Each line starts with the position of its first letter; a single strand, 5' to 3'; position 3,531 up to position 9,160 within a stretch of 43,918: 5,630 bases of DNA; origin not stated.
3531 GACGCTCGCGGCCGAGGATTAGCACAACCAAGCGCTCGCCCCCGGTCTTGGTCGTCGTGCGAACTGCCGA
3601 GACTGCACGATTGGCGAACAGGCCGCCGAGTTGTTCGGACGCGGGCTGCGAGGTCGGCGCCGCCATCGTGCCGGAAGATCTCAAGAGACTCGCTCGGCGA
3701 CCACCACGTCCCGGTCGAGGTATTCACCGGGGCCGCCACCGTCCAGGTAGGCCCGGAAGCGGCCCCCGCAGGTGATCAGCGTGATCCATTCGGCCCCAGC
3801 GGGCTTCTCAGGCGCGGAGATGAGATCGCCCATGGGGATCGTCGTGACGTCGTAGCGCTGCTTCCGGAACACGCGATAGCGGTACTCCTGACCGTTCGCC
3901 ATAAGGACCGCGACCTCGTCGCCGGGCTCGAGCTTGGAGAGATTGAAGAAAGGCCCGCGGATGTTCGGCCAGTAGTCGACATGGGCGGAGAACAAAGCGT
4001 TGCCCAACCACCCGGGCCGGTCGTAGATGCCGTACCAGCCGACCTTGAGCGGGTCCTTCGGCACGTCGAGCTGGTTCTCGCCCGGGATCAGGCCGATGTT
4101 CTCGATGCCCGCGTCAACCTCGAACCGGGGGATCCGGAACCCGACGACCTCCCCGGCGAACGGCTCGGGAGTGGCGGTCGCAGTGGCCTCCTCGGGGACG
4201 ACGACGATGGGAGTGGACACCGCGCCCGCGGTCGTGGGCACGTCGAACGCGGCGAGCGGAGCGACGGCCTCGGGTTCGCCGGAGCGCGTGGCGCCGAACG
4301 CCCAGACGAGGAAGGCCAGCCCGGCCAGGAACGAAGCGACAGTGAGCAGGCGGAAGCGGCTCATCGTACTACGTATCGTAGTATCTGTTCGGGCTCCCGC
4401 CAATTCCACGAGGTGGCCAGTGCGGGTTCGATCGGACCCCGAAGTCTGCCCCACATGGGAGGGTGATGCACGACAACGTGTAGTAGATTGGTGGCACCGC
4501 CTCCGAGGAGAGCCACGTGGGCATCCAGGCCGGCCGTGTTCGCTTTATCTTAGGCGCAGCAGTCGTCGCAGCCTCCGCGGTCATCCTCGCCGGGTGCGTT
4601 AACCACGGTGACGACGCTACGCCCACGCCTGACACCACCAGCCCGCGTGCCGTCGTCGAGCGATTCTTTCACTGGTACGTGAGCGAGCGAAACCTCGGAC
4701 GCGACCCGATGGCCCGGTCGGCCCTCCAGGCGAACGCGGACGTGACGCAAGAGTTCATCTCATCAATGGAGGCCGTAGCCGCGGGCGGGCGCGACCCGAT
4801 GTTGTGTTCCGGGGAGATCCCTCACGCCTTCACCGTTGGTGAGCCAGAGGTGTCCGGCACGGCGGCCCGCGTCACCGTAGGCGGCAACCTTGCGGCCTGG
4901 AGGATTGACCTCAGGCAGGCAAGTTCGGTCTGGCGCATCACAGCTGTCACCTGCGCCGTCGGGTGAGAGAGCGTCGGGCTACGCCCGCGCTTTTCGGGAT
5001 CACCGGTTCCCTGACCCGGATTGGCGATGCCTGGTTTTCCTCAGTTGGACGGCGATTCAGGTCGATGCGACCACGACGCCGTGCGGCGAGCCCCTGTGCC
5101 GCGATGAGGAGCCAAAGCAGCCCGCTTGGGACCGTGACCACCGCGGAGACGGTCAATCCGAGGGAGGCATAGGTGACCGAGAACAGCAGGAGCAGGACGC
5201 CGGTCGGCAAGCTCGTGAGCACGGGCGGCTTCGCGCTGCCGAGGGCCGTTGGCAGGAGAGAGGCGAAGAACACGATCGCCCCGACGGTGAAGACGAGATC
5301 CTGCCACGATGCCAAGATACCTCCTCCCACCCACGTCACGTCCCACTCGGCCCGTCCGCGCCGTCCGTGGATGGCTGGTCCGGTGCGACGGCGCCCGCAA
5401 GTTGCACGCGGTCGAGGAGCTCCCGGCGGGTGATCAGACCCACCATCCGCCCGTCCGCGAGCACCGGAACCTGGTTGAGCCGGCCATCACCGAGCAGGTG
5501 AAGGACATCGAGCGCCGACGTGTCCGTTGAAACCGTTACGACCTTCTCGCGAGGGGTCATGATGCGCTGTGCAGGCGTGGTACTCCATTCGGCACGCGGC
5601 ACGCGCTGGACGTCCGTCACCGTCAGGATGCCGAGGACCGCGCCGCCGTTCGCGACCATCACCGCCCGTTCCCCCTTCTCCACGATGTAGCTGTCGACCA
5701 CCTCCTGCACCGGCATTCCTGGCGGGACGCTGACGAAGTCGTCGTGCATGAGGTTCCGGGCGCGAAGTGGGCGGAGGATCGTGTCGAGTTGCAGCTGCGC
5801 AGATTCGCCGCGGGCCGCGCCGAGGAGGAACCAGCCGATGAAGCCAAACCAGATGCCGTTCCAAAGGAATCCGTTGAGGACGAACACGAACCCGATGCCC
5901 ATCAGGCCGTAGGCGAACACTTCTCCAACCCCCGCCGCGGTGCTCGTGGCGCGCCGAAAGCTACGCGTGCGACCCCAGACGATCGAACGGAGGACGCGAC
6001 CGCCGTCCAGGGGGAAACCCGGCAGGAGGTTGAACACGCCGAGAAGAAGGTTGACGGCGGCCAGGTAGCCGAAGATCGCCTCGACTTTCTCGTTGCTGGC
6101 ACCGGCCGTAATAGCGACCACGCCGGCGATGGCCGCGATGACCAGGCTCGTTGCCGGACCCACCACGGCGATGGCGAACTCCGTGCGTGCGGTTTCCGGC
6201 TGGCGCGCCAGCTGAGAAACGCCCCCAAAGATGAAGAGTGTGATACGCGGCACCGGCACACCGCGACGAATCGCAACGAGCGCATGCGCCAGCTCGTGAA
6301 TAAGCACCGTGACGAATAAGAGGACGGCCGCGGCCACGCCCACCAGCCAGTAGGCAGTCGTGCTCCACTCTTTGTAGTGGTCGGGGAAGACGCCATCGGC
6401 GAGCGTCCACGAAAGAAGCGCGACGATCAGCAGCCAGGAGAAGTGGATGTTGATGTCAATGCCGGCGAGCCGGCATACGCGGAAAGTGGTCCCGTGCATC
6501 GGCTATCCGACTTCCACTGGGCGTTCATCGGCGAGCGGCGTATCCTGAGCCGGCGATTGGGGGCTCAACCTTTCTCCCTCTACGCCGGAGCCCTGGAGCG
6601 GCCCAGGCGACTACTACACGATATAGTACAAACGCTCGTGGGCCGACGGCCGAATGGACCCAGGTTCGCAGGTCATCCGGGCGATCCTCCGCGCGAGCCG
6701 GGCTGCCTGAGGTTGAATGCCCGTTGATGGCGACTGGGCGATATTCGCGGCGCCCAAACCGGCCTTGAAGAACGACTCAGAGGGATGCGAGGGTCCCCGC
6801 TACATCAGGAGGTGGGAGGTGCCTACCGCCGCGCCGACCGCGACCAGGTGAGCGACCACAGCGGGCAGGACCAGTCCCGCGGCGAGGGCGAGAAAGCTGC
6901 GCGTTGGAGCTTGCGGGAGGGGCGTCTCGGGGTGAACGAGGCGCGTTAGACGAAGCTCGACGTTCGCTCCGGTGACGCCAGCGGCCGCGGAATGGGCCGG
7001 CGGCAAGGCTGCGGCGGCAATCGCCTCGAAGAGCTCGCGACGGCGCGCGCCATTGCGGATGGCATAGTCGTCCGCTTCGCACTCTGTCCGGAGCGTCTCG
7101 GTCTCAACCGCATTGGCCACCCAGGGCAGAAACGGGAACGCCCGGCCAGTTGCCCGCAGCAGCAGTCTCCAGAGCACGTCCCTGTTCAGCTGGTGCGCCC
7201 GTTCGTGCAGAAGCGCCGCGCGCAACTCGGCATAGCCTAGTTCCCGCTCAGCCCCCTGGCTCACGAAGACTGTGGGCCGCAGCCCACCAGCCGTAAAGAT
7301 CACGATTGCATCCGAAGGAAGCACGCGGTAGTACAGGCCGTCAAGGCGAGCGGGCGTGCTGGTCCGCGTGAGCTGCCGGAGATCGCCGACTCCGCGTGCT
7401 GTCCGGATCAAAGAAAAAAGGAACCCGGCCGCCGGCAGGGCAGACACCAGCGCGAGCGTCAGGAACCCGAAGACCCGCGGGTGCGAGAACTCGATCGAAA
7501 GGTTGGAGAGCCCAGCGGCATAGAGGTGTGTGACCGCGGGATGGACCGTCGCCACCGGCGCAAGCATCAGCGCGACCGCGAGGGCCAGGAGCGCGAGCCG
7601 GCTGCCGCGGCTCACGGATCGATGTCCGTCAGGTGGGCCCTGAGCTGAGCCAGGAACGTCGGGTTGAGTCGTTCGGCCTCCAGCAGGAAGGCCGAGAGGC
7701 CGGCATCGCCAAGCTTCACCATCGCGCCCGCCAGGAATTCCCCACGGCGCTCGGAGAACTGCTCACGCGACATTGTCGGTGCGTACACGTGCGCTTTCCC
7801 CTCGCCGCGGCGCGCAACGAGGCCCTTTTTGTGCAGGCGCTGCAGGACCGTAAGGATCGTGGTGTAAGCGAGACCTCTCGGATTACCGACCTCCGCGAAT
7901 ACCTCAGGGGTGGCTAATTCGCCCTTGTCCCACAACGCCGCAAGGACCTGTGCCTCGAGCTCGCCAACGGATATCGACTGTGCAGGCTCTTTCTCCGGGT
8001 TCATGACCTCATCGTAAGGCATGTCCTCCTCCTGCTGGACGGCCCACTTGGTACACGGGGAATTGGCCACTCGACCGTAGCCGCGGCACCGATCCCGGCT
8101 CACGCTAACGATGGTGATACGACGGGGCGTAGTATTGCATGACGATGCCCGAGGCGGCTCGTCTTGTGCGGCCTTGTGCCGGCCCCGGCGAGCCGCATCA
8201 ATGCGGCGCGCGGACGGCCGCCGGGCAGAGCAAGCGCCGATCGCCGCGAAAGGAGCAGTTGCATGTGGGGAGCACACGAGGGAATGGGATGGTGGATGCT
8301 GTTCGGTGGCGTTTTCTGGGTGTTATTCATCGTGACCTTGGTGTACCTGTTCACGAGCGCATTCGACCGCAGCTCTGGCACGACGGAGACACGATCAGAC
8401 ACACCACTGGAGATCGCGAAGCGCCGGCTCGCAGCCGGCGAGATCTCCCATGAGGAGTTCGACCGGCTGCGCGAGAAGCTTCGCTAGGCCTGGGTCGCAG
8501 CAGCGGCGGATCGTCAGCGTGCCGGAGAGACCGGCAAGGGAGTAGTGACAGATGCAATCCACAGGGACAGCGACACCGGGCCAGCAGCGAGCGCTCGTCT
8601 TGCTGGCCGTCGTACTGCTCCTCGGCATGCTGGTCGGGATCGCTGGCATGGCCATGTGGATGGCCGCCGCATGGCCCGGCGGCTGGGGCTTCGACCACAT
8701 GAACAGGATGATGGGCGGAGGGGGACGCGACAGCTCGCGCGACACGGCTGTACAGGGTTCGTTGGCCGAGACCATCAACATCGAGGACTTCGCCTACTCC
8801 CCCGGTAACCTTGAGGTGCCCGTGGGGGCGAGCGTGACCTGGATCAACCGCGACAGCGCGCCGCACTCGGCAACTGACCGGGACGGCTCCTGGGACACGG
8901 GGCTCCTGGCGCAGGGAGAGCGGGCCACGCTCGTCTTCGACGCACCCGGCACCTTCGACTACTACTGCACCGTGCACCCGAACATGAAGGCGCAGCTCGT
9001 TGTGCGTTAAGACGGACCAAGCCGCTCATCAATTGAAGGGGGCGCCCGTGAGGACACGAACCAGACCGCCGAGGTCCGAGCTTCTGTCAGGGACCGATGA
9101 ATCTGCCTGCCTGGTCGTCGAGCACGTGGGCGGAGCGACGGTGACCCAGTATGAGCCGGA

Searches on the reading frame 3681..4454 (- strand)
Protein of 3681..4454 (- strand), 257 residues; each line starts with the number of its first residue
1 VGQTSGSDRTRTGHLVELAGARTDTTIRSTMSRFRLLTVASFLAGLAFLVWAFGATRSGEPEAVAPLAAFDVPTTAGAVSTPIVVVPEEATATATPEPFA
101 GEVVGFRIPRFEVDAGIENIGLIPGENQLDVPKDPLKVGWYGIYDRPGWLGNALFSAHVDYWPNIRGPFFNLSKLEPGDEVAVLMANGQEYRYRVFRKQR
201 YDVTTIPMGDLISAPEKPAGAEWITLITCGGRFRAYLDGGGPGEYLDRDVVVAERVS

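Call 78: search_protein_families(library=pfam, proteins=[window:3681-4454:-], max_evalue=0.001)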
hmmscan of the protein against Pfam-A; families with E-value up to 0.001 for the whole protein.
window:3681-4454:- (257 aa): 1 family
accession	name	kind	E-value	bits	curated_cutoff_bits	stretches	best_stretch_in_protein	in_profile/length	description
PF04203.18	Sortase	-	7.8e-15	55.2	26.6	1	107-255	2-124/125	Sortase domain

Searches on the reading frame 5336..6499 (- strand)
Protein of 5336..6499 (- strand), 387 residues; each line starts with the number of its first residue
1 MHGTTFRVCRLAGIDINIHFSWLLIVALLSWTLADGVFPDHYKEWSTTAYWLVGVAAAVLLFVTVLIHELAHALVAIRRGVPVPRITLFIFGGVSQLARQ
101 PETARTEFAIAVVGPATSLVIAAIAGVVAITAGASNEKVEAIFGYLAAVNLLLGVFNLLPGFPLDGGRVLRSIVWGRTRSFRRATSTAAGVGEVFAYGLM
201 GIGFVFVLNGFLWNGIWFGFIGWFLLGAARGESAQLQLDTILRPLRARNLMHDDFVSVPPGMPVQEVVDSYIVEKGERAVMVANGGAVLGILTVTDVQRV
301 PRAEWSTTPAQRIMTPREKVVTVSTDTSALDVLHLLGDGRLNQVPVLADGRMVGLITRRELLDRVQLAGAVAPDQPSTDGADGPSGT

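Call 43: search_protein_families(library=pfam, proteins=[window:5336-6499:-], max_evalue=0.001)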
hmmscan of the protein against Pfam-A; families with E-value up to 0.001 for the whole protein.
window:5336-6499:- (387 aa): 2 families
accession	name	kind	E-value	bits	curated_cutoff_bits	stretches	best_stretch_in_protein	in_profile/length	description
PF02163.28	Peptidase_M50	-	3.3e-22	79.4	27.2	2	124-192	143-214/221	Peptidase family M50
PF00571.33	CBS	-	3.9e-18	65.9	24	2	313-365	4-55/57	CBS domain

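Call 100: search_protein_families(library=ncbifam, proteins=[window:5336-6499:-], max_evalue=0.00001)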
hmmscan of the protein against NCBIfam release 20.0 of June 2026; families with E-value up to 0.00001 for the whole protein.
window:5336-6499:- (387 aa): 6 families
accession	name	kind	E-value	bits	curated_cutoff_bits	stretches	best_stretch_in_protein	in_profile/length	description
NF041552.1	TF_PrdR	equivalog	1.7e-10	39.9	795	1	247-366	8-126/577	sigma-54 dependent transcriptional regulator PrdR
NF041824.1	daptide_HExxH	equivalog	4.8e-09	35.8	300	1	54-173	160-283/379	daptide biosynthesis intramembrane metalloprotease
TIGR01302.1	IMP_dehydrog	equivalog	4.9e-09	35.6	481.5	1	237-368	72-203/450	IMP dehydrogenase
NF041569.1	A-tRNAntase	equivalog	5.7e-06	24.9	1440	0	245-300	371-425/880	A-adding tRNA nucleotidyltransferase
TIGR00054.1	TIGR00054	equivalog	5.9e-06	25.4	147.55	0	121-174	324-380/421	RIP metalloprotease RseP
NF005869.0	PRK07807.1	equivalog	9.6e-06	24.9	549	0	239-363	83-202/479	GuaB1 family IMP dehydrogenase-related protein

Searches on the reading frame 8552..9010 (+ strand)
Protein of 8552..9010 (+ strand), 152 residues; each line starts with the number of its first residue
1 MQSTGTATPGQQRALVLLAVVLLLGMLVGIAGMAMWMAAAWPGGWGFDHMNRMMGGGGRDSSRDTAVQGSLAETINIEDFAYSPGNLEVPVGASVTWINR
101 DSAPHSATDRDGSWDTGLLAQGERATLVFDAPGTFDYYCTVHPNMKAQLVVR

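Call 43: search_protein_families(library=pfam, proteins=[window:8552-9010:+], max_evalue=0.001)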
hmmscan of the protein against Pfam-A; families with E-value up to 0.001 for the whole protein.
window:8552-9010:+ (152 aa): 2 families
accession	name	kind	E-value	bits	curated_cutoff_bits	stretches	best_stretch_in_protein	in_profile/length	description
PF00127.26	Copper-bind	-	1.4e-09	38.7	21.2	1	74-151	6-98/99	Copper binding proteins, plastocyanin/azurin family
PF13473.12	Cupredoxin_1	-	6.1e-09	36.3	27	1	72-151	22-104/104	Cupredoxin-like domain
